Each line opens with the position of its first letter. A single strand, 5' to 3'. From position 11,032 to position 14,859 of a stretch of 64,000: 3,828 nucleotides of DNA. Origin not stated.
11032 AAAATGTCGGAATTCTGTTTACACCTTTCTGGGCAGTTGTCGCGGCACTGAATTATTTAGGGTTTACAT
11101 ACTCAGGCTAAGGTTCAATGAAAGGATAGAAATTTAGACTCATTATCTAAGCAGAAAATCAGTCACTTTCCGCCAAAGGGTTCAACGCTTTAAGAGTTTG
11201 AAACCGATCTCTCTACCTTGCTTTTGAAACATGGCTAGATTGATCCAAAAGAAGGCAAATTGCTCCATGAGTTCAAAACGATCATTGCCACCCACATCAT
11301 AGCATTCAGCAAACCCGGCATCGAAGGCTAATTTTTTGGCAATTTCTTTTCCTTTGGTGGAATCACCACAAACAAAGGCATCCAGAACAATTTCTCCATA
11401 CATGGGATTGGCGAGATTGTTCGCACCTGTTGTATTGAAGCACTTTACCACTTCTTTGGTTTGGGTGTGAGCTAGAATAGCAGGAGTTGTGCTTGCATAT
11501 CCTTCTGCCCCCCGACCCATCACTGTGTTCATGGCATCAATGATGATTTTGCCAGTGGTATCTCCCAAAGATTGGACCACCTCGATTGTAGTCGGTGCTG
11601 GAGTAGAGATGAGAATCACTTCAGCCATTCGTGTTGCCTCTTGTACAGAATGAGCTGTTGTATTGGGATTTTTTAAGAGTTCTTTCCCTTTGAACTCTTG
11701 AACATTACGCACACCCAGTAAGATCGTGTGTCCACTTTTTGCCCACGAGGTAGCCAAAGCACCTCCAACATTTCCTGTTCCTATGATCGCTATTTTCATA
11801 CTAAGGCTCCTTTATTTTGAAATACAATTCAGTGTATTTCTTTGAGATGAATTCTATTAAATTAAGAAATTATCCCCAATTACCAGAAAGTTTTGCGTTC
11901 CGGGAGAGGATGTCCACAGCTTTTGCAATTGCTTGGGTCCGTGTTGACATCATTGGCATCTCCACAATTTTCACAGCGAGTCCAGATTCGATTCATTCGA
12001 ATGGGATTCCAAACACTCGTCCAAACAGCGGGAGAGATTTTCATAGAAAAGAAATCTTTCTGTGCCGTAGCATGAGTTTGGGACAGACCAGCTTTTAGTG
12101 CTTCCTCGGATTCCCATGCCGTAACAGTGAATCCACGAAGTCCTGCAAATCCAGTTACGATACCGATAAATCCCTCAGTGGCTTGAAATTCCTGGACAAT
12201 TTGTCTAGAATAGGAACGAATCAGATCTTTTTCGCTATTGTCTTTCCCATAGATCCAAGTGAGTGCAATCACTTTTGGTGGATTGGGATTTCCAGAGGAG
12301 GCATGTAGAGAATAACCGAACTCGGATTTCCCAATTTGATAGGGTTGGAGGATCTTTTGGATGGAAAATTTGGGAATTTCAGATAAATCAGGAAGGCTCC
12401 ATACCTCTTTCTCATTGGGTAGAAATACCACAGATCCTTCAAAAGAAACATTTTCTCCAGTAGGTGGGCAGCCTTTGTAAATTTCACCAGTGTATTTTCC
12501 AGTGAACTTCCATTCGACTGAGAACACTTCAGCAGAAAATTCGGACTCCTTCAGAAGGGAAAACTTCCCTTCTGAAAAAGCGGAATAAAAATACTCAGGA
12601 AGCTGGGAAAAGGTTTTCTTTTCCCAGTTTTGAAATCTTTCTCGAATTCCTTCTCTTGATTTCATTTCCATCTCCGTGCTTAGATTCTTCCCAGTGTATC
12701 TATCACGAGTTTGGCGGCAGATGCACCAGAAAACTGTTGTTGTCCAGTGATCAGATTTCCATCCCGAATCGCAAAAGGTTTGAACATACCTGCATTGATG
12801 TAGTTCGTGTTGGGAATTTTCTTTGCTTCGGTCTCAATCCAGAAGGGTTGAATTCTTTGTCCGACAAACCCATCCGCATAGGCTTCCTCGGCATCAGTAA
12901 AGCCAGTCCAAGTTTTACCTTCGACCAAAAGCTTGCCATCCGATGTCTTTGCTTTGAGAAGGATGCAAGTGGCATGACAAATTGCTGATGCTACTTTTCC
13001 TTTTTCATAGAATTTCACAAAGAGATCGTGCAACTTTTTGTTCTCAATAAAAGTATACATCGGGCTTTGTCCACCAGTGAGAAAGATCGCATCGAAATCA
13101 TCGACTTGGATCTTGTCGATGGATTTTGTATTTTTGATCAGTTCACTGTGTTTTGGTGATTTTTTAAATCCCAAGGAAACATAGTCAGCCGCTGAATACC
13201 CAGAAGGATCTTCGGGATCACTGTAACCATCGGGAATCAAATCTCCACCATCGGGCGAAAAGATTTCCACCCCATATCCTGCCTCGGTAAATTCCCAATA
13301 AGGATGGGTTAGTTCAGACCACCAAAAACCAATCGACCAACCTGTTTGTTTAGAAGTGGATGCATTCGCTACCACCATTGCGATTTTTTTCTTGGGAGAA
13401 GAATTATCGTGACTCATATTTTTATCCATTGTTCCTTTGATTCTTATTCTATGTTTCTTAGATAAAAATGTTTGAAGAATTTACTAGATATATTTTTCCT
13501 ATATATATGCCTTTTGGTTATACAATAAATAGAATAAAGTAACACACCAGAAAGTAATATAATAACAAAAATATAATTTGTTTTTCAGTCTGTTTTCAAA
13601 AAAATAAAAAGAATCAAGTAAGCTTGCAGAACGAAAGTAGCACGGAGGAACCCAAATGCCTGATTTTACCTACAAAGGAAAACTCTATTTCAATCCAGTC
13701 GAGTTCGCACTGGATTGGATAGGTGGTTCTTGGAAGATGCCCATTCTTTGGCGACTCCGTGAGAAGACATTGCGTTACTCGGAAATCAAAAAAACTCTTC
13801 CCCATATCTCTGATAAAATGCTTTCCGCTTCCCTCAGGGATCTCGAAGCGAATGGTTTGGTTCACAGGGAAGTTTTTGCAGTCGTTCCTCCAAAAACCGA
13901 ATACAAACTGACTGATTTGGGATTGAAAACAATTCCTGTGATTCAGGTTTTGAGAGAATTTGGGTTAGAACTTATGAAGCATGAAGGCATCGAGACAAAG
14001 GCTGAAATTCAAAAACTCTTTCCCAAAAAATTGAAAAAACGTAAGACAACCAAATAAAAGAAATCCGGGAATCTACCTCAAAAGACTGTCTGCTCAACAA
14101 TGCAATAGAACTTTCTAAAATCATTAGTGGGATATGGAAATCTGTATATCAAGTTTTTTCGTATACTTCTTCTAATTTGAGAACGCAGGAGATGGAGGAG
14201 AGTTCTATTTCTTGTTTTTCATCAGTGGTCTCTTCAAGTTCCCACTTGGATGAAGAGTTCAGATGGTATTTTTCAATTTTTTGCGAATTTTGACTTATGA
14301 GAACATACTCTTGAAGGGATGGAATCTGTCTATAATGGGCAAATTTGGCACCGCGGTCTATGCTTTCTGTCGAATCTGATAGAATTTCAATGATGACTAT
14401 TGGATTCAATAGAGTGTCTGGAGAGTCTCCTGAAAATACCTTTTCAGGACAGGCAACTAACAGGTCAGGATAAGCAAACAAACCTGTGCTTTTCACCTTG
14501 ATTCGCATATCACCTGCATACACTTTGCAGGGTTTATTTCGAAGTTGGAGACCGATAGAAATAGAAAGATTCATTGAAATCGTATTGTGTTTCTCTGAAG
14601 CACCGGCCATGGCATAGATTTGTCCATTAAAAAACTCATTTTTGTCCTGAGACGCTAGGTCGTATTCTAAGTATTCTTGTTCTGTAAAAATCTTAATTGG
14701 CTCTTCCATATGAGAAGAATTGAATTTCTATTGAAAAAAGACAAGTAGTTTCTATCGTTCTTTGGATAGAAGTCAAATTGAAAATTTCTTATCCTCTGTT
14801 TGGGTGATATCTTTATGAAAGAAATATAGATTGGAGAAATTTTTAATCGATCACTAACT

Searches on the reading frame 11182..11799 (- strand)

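Call 70: search_protein_families(library=pfam, proteins=[window:11182-11799:-])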
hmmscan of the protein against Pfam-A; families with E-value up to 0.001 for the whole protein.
window:11182-11799:- (205 aa): 7 families
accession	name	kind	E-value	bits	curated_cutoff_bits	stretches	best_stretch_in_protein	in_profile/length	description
PF03807.23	F420_oxidored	-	4.8e-17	62.8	21.6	1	2-91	1-93/94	NADP oxidoreductase coenzyme F420-dependent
PF03446.21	NAD_binding_2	-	1.4e-07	32.1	21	1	2-91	1-94/161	NAD binding domain of 6-phosphogluconate dehydrogenase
PF10727.15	Rossmann-like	-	4e-07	30.3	23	1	2-85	16-103/131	Rossmann-like domain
PF07991.19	KARI_N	-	2.2e-06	27.8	20.6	1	2-75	6-77/165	Acetohydroxy acid isomeroreductase, NADPH-binding domain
PF01210.29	NAD_Gly3P_dh_N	-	0.00064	20.2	23.1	0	2-82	1-93/158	NAD-dependent glycerol-3-phosphate dehydrogenase N-terminus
PF02558.23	ApbA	-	0.00075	19.6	22.2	0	3-83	1-91/150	Ketopantoate reductase PanE/ApbA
PF03721.20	UDPG_MGDP_dh_N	-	0.00085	19.4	27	0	1-27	1-27/187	UDP-glucose/GDP-mannose dehydrogenase family, NAD binding domain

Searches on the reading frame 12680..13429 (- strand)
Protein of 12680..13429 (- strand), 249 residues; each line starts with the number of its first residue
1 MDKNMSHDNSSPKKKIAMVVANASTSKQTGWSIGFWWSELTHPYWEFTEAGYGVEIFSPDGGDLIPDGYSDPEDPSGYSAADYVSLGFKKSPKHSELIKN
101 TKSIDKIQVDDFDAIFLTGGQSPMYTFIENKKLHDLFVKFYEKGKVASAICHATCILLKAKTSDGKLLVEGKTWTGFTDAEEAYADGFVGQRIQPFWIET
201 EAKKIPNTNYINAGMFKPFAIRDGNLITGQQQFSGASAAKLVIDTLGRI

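Call 70: search_protein_families(library=pfam, proteins=[window:12680-13429:-])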
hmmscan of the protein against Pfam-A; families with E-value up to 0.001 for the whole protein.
window:12680-13429:- (249 aa): 2 families
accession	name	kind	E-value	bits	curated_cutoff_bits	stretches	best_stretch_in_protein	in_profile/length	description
PF01965.30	DJ-1_PfpI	-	3.1e-14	53.6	26.6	1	39-182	15-126/165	DJ-1/PfpI family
PF17124.11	ThiJ_like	-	1.1e-10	42.1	30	1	34-163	5-144/186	ThiJ/PfpI family-like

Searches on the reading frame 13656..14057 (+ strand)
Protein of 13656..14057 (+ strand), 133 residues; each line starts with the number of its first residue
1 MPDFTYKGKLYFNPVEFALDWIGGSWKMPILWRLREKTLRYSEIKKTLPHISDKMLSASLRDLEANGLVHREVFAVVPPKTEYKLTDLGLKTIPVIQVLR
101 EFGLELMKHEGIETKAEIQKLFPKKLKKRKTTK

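Call 70: search_protein_families(library=pfam, proteins=[window:13656-14057:+])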
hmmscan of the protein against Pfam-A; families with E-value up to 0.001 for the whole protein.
window:13656-14057:+ (133 aa): 1 family
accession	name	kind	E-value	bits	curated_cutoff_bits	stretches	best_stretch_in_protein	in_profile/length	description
PF01638.23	HxlR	-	7.5e-27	93.5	20.8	1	22-109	2-89/91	HxlR-like helix-turn-helix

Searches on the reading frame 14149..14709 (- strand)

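Call 70: search_protein_families(library=pfam, proteins=[window:14149-14709:-])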
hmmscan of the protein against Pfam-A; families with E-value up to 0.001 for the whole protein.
window:14149-14709:- (186 aa): 1 family
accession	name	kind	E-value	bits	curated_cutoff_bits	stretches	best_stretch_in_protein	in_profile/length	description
PF05685.18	Uma2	-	2.2e-30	105.8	27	1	11-171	2-161/172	Putative restriction endonuclease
